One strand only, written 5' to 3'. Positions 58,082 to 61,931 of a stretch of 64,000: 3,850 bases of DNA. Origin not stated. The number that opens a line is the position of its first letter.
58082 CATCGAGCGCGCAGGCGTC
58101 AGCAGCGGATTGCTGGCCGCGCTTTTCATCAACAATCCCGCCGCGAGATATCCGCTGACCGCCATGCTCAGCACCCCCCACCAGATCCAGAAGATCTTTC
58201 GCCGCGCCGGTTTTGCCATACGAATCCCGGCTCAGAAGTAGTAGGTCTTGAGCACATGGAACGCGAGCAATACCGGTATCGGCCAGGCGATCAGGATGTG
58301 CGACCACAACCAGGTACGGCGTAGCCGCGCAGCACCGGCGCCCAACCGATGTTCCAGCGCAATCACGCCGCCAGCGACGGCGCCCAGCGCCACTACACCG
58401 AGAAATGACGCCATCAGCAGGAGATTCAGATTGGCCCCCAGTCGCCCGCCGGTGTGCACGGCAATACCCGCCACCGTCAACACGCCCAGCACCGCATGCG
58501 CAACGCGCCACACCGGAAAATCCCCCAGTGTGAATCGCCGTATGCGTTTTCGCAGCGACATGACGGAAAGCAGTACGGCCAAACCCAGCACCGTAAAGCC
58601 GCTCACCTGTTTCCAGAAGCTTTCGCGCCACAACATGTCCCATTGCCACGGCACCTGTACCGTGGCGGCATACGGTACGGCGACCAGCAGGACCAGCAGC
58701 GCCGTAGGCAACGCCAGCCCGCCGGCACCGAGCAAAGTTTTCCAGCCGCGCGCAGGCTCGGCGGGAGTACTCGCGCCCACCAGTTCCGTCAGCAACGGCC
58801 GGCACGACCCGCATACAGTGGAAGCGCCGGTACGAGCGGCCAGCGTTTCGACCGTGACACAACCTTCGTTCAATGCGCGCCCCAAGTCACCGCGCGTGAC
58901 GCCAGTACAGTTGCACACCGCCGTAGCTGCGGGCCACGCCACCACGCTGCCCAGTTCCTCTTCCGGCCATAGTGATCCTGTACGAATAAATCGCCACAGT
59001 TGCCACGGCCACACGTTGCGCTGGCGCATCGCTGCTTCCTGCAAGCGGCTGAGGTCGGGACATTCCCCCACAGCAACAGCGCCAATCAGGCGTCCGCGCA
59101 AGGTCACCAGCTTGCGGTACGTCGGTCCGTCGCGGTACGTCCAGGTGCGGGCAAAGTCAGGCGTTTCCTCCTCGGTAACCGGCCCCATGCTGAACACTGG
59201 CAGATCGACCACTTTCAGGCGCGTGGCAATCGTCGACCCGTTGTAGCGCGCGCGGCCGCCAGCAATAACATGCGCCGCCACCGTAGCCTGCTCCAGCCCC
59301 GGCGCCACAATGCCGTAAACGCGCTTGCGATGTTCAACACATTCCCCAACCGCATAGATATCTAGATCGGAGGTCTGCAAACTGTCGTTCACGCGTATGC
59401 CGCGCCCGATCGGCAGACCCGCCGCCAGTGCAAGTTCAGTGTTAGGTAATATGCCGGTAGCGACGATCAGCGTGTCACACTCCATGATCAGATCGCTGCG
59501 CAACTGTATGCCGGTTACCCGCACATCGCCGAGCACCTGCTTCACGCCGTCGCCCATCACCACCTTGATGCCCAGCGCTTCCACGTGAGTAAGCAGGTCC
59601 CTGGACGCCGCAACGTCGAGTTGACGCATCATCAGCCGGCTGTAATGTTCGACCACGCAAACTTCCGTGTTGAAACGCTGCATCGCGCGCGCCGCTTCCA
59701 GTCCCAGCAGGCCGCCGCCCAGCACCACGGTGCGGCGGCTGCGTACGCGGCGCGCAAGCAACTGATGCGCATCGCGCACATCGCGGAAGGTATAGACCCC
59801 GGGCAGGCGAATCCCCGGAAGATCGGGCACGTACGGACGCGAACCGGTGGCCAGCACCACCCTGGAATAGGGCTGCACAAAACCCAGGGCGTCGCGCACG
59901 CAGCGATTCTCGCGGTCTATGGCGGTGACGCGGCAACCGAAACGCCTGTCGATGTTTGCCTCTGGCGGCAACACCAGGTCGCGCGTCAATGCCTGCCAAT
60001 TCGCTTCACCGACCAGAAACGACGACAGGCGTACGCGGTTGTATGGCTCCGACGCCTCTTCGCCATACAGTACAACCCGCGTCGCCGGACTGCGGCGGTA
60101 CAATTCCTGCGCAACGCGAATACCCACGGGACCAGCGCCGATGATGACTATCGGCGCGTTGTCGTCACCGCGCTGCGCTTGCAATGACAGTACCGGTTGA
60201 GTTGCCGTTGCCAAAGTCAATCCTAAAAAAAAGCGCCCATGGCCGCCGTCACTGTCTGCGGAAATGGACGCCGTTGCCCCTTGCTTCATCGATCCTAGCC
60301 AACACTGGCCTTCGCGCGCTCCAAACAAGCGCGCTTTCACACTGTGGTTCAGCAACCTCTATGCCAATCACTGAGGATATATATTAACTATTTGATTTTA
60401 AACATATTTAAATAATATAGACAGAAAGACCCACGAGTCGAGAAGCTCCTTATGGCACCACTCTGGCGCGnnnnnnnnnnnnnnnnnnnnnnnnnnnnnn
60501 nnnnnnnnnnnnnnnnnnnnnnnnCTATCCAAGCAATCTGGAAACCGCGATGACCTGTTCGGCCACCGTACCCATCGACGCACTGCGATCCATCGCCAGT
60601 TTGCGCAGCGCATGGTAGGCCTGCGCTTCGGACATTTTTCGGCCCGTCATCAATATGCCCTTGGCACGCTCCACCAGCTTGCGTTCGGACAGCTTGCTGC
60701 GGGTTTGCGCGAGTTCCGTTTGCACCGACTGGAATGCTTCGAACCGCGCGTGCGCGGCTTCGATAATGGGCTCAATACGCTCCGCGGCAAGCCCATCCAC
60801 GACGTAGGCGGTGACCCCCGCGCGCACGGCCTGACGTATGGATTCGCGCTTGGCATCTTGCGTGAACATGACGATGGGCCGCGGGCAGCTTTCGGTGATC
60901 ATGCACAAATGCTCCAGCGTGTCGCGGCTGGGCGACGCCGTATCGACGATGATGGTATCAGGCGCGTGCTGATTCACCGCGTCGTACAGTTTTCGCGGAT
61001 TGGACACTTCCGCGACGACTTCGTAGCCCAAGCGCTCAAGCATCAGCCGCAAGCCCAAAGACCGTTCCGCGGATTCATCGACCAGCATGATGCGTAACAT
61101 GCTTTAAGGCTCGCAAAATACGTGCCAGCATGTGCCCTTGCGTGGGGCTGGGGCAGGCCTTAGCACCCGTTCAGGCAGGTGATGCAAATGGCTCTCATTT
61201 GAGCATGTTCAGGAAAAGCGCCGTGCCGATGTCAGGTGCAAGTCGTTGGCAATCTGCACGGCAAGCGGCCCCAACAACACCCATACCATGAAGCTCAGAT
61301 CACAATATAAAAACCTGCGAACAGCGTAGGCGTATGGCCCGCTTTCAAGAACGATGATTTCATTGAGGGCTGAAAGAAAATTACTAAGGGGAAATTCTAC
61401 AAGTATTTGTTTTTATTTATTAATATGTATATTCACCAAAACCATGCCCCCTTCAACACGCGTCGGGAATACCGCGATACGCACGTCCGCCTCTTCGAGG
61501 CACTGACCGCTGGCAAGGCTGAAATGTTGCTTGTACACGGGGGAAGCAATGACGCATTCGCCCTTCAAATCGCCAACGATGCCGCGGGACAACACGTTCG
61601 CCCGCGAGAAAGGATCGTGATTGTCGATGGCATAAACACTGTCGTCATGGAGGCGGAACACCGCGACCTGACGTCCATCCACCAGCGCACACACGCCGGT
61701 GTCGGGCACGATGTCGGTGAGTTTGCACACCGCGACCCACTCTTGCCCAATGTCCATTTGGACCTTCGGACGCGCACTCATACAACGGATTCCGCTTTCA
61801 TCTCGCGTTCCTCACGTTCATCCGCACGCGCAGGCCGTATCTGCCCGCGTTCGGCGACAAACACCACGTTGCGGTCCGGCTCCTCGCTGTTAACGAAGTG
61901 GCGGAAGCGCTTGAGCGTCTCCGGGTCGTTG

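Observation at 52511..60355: Eight-gene periplasm-facing redox operon wedged into a nitrate/nitrite assimilation locus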

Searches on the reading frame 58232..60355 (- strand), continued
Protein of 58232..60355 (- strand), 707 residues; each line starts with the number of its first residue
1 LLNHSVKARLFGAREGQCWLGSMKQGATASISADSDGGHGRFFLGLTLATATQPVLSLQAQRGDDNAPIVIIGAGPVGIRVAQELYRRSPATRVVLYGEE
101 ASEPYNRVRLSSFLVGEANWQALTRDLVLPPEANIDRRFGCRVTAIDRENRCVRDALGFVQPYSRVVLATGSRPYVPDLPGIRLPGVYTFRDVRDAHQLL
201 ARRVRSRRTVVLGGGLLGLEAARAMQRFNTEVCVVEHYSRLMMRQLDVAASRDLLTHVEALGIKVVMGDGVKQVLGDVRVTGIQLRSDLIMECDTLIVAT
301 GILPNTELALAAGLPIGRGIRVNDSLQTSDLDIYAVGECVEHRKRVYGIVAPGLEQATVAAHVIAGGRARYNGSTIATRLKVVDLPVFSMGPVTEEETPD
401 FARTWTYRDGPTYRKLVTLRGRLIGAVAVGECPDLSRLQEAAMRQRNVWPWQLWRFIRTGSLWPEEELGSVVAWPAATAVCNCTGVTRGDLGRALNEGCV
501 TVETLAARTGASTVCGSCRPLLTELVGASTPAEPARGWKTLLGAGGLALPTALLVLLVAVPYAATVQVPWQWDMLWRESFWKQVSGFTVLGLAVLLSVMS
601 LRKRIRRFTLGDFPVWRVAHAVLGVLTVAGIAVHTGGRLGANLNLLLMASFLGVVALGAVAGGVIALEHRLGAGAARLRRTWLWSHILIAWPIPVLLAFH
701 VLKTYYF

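Call 26: find_encoding_contigs(protein=P0197, flank=10000, max_places=1)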
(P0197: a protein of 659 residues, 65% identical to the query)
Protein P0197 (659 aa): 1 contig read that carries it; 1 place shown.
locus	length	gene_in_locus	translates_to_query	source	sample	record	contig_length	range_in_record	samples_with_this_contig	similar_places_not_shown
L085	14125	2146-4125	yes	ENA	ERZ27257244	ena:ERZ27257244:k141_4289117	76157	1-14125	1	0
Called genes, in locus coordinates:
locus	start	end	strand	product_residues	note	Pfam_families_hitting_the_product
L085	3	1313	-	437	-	?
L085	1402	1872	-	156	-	PF00111:Fer2, PF01799:Fer2_2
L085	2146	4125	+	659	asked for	PF01266:DAO (faint), PF07992:Pyr_redox_2, PF13450:NAD_binding_8 (faint), PF00070:Pyr_redox, PF18267:Rubredoxin_C, PF04324:Fer2_BFD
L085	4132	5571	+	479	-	PF02085:Cytochrom_CIII (faint), PF09699:Paired_CXXCH_1 (faint), PF14522:Cytochrome_C7 (faint), PF14537:Cytochrom_c3_2 (weak)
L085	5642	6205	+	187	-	PF11845:Tll0287-like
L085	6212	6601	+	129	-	PF00034:Cytochrom_C (weak), PF13442:Cytochrome_CBB3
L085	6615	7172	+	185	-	PF00116:COX2 (weak)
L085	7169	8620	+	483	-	PF00115:COX1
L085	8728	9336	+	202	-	PF02630:SCO1-SenC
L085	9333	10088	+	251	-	-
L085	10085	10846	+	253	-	PF00590:TP_methylase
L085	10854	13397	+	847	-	PF07992:Pyr_redox_2, PF00070:Pyr_redox, PF18267:Rubredoxin_C, PF04324:Fer2_BFD, PF03460:NIR_SIR_ferr, PF01077:NIR_SIR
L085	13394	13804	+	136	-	PF13806:Rieske_2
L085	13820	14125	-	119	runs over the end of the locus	-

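Call 63: search_protein_families(library=ncbifam, proteins=[L081:14552-15829:+, L081:16104-17462:+, L081:14122-14538:+], max_evalue=0.001)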
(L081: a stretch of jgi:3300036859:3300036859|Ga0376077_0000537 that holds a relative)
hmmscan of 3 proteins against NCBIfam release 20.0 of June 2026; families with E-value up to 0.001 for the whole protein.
L081:14552-15829:+ (425 aa): 1 family
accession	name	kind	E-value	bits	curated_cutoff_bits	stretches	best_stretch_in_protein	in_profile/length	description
TIGR01728.1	SsuA_fam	subfamily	2e-11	43.7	163.5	1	184-304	116-232/290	aliphatic sulfonate ABC transporter substrate-binding protein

L081:16104-17462:+ (452 aa): 1 family
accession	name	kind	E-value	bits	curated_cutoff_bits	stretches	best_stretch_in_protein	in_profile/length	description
TIGR01728.1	SsuA_fam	subfamily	6.2e-07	28.9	163.5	1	202-305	125-228/290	aliphatic sulfonate ABC transporter substrate-binding protein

L081:14122-14538:+ (138 aa): 1 family
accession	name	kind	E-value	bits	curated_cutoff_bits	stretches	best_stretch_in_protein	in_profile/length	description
NF009805.0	PRK13289.1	equivalog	3.5e-21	75.6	432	1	2-132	3-136/399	NO-inducible flavohemoprotein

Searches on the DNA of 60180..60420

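Call 77: search_rna_families(source=window, start=60180, end=60420, threshold=evalue, max_evalue=10)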
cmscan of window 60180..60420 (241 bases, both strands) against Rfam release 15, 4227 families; matches with E-value up to 10: 2.
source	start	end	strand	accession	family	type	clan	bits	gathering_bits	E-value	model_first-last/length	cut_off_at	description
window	60284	60337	+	RF01782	ASpks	Gene; antisense;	-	19.4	52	0.16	1-75/75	no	ASpks TB sRNA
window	60243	60310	-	RF03032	narK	Cis-reg;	-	17.7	43.2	0.28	1-72/72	no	narK RNA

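Call 78: search_rna_families(source=window, start=60200, end=60360, threshold=evalue, max_evalue=1, show_alignments=2)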
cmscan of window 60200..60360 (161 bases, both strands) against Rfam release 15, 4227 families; matches with E-value up to 1: 2.
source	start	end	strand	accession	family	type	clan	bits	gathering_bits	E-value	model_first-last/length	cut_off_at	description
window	60284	60337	+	RF01782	ASpks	Gene; antisense;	-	19.4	52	0.11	1-75/75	no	ASpks TB sRNA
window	60243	60310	-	RF03032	narK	Cis-reg;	-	17.7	43.2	0.18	1-72/72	no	narK RNA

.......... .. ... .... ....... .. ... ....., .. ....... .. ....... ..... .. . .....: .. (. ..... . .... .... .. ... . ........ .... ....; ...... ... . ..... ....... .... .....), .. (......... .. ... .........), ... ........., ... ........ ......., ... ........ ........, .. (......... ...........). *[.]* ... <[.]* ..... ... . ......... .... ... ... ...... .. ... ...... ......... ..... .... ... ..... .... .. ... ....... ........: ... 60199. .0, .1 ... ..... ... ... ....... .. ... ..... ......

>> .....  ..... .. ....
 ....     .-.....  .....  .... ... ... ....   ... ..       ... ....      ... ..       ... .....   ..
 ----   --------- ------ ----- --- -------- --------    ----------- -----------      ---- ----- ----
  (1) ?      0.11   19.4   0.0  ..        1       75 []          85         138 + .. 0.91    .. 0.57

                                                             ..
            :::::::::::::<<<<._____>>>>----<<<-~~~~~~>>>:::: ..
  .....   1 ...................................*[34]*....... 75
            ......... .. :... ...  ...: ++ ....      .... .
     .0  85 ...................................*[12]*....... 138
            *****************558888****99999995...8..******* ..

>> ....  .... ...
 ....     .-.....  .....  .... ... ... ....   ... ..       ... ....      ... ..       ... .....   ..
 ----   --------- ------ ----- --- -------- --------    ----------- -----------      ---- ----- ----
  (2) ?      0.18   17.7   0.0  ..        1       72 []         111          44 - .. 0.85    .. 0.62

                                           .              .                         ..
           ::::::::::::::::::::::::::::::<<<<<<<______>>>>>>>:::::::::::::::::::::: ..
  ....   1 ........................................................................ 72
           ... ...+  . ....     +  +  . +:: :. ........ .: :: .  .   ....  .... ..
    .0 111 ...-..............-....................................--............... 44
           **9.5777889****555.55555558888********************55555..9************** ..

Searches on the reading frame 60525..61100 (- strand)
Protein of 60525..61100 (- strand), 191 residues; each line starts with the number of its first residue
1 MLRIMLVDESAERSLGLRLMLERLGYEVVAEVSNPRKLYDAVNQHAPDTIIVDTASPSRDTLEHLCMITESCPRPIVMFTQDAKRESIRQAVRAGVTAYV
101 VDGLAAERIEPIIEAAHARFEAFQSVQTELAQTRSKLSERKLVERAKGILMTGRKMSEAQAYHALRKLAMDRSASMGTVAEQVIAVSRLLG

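Call 7: search_protein_families(library=pfam, proteins=[window:60525-61100:-], max_evalue=0.001)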
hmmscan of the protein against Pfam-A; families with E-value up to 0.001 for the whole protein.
window:60525-61100:- (191 aa): 2 families
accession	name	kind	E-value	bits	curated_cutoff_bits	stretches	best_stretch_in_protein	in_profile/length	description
PF03861.19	ANTAR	-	1.1e-18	67.2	27.3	1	131-184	1-54/54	ANTAR domain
PF00072.30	Response_reg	-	6.3e-12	46.1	30.2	1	4-109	1-106/111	Response regulator receiver domain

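Call 63: search_protein_families(library=ncbifam, proteins=[window:60525-61100:-], max_evalue=0.001)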
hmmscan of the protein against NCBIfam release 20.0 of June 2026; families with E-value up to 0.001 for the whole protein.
window:60525-61100:- (191 aa): 28 families (the best 25 are shown)
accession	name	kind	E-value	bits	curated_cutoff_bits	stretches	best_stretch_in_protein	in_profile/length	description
NF052445.1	RespRegMctR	equivalog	5.9e-11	42.2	300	1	2-152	2-155/205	two-component system response regulator MctR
NF041367.1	CheY_Halo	equivalog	2.1e-10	41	200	1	4-105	1-102/114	chemotaxis protein CheY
NF001965.0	PRK00742.1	subfamily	1.5e-09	37.5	293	1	2-155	4-143/357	chemotaxis-specific protein-glutamate methyltransferase CheB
NF007901.0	PRK10610.1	equivalog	3e-09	37.1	189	1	2-111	6-118/129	chemotaxis response regulator CheY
NF047785.1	respo_reg_MadR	equivalog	3.8e-09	36.2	300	1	2-150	1-157/209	MadR family response regulator transcription factor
NF009206.0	PRK12555.1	subfamily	1.6e-08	33.9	342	1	3-100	2-102/340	chemotaxis-specific protein-glutamate methyltransferase CheB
NF040689.1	MtrAB_MtrA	equivalog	3e-08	33.3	300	1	4-144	1-140/219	MtrAB system response regulator MtrA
NF041733.1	resp_reg_CseB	equivalog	5.4e-08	32.5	350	1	4-155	3-157/228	two-component system response regulator CseB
NF011896.0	PRK15369.1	equivalog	5.8e-08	32.6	242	1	3-101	5-105/211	two component system response regulator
NF007935.0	PRK10651.1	equivalog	1.9e-07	30.5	250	1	3-120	8-128/216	two-component system response regulator NarL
NF008469.0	PRK11361.1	equivalog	1.6e-06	27.1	714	1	3-159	6-155/461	acetoacetate metabolism transcriptional regulator AtoC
NF040534.1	resp_reg_YycF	equivalog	2.6e-06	26.9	340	1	3-124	2-122/231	response regulator YycF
NF045944.1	ResRegRpaBCyano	equivalog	2.7e-06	26.9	330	1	7-131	3-126/229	response regulator transcription factor RpaB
TIGR02154.1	PhoB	equivalog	2.8e-06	26.8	296.2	1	3-123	4-126/226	phosphate regulon transcriptional regulator PhoB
NF006900.1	PRK09390.1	equivalog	3.2e-06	26.8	255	1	5-147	8-148/203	response regulator FixJ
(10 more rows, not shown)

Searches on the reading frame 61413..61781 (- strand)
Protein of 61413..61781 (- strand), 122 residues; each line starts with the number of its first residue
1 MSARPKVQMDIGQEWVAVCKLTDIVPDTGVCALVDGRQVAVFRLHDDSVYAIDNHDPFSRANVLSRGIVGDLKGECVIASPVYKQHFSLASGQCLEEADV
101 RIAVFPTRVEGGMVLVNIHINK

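Call 7: search_protein_families(library=pfam, proteins=[window:61413-61781:-], max_evalue=0.001)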
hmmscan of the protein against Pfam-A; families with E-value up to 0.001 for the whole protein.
window:61413-61781:- (122 aa): 3 families
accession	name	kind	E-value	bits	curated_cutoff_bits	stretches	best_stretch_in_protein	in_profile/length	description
PF13806.12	Rieske_2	-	3.7e-43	146.1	27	1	14-116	1-103/104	Rieske-like [2Fe-2S] domain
PF22543.2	Rieske_4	-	4.7e-05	24.1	28.4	1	16-96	1-79/119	Soluble Rieske-type ferredoxin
PF00355.32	Rieske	-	0.00019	21.7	20.3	1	14-97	1-78/88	Rieske [2Fe-2S] domain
